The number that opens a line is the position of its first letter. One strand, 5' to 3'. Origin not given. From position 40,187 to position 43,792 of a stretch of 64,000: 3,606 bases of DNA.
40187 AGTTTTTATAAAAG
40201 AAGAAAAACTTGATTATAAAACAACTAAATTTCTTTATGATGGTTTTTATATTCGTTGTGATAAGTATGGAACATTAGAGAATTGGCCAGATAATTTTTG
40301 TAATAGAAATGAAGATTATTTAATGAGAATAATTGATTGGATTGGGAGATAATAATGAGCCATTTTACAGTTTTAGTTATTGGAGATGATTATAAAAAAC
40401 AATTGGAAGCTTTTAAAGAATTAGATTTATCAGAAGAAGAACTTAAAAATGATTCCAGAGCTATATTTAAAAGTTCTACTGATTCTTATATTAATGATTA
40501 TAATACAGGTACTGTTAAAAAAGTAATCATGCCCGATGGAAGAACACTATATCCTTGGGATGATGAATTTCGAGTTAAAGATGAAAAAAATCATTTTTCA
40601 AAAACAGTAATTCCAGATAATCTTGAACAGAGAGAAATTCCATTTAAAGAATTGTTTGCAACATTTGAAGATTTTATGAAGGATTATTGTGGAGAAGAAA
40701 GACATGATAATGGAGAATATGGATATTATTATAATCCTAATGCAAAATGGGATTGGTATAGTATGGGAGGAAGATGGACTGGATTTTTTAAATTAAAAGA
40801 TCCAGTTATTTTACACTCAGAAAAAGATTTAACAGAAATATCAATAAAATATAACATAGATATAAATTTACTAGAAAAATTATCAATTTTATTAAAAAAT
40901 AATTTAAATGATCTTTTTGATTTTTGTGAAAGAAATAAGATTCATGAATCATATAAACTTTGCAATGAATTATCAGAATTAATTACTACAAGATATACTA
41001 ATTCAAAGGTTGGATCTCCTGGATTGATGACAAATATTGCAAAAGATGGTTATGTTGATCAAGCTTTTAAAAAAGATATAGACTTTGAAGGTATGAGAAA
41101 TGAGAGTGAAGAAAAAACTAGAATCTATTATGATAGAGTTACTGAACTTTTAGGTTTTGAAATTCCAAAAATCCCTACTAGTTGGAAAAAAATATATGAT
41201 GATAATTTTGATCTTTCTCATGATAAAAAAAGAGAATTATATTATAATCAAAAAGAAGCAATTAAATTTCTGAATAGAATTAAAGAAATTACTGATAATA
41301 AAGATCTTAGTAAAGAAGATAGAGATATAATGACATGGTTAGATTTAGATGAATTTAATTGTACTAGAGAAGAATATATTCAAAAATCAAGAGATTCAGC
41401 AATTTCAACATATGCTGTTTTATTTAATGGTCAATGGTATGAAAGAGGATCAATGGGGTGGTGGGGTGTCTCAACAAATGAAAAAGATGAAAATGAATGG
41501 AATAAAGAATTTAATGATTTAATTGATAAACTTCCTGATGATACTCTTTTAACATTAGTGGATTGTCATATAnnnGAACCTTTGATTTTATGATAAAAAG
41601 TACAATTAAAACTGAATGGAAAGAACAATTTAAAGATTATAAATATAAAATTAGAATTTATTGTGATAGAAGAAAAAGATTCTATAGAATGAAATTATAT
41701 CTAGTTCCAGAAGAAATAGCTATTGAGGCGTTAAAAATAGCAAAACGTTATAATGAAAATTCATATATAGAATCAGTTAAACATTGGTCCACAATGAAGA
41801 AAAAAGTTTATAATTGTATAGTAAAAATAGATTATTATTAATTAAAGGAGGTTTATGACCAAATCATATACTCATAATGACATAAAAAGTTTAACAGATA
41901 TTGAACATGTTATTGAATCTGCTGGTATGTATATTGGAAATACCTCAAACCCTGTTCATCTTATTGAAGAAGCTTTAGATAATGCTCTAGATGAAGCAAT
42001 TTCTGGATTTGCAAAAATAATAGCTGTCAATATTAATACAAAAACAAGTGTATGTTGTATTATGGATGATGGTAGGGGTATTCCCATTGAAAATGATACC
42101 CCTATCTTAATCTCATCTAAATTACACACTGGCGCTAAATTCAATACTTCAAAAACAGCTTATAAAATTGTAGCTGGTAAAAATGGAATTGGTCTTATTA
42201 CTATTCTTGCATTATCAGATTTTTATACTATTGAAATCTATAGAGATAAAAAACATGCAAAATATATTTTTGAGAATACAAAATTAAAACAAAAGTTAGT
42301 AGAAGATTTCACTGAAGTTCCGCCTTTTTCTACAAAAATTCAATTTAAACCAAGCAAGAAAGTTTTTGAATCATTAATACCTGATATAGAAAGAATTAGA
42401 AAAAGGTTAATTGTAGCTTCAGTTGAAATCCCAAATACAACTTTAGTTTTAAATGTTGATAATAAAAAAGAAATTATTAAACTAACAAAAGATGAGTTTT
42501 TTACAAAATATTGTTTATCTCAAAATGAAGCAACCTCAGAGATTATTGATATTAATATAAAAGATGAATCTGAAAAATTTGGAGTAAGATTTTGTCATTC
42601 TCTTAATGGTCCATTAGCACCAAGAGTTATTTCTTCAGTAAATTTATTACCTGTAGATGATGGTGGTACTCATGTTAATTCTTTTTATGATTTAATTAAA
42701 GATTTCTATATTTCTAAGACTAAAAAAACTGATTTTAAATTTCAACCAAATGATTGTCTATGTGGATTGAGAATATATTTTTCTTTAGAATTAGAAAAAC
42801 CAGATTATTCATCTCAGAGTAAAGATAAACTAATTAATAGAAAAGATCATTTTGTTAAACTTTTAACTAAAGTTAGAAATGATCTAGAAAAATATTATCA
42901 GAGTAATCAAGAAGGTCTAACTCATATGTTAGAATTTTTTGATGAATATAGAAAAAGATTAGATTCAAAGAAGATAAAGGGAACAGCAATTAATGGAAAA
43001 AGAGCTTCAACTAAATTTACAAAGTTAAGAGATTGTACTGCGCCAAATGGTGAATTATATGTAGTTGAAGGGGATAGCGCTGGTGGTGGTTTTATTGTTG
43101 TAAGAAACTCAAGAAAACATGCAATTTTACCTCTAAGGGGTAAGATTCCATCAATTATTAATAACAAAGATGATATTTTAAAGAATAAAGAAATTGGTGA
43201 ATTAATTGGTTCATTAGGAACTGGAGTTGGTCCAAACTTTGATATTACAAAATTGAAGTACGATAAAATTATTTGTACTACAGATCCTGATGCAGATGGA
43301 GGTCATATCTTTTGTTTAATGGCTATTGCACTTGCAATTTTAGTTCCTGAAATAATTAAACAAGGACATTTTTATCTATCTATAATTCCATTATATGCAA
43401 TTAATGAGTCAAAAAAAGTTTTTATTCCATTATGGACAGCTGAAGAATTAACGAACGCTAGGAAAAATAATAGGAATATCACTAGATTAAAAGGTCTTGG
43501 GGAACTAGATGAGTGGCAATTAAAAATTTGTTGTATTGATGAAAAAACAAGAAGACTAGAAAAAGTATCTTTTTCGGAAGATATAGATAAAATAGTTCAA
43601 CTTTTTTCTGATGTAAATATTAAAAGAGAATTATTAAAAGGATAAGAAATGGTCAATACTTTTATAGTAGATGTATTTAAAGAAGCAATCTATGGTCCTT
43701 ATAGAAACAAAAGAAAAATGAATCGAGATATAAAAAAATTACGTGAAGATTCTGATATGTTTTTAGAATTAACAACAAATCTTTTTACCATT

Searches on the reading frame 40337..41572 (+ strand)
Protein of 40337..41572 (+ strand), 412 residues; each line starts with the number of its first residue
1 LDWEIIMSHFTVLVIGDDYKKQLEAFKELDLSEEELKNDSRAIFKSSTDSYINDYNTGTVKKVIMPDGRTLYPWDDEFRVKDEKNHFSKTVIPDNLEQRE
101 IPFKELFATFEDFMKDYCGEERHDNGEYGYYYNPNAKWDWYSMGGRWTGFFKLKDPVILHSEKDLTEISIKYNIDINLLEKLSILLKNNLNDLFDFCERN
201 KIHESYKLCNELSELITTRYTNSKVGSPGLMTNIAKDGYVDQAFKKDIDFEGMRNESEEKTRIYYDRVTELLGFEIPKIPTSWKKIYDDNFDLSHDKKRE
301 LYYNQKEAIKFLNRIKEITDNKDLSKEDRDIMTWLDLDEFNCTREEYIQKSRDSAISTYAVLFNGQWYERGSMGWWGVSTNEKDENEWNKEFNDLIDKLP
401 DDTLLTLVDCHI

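Call 23: search_protein_families(library=pfam, proteins=[window:40337-41572:+], max_evalue=0.001)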
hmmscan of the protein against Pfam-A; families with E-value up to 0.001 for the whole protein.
window:40337-41572:+ (412 aa): 0 families

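Call 47: search_protein_families(library=phrogs, proteins=[window:40337-41572:+], max_evalue=0.001)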
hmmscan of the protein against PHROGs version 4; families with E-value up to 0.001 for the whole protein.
window:40337-41572:+ (412 aa): 1 family
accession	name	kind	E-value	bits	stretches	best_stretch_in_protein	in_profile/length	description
phrog_10079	-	unknown function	4.6e-59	201.5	1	7-412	1-344/344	-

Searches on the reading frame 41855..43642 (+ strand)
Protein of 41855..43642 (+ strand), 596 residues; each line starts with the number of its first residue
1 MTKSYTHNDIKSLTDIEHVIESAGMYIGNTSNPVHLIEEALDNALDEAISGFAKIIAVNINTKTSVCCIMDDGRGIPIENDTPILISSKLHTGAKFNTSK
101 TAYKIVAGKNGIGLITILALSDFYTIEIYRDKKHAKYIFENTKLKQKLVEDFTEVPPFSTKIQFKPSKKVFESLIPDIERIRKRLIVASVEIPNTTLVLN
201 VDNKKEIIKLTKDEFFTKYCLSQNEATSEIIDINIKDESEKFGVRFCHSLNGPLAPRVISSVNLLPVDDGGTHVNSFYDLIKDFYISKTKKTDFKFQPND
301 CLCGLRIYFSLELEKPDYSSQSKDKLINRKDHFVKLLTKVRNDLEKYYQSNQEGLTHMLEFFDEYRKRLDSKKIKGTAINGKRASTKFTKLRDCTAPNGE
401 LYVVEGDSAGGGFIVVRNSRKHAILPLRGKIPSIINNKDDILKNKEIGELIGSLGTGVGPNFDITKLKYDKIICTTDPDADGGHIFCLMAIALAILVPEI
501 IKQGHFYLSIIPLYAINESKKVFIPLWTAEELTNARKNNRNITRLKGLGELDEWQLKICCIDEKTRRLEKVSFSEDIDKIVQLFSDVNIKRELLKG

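Call 23: search_protein_families(library=pfam, proteins=[window:41855-43642:+], max_evalue=0.001)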
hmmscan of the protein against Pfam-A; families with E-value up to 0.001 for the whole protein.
window:41855-43642:+ (596 aa): 5 families
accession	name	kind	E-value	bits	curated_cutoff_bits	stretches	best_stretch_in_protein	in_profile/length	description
PF00204.31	DNA_gyraseB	-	5.9e-12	45.8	27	1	217-374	7-170/173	DNA gyrase B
PF01751.28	Toprim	-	5.4e-08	33.3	23.1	1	400-485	1-72/96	Toprim domain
PF00986.26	DNA_gyraseB_C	-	6.4e-07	29.9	29.8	1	538-584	2-47/63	DNA gyrase B subunit, carboxyl terminus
PF02518.31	HATPase_c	-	6.8e-07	30.1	26.4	1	33-127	6-90/111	Histidine kinase-, DNA gyrase B-, and HSP90-like ATPase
PF13589.12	HATPase_c_3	-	2.6e-06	28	25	1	38-155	4-119/137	Histidine kinase-, DNA gyrase B-, and HSP90-like ATPase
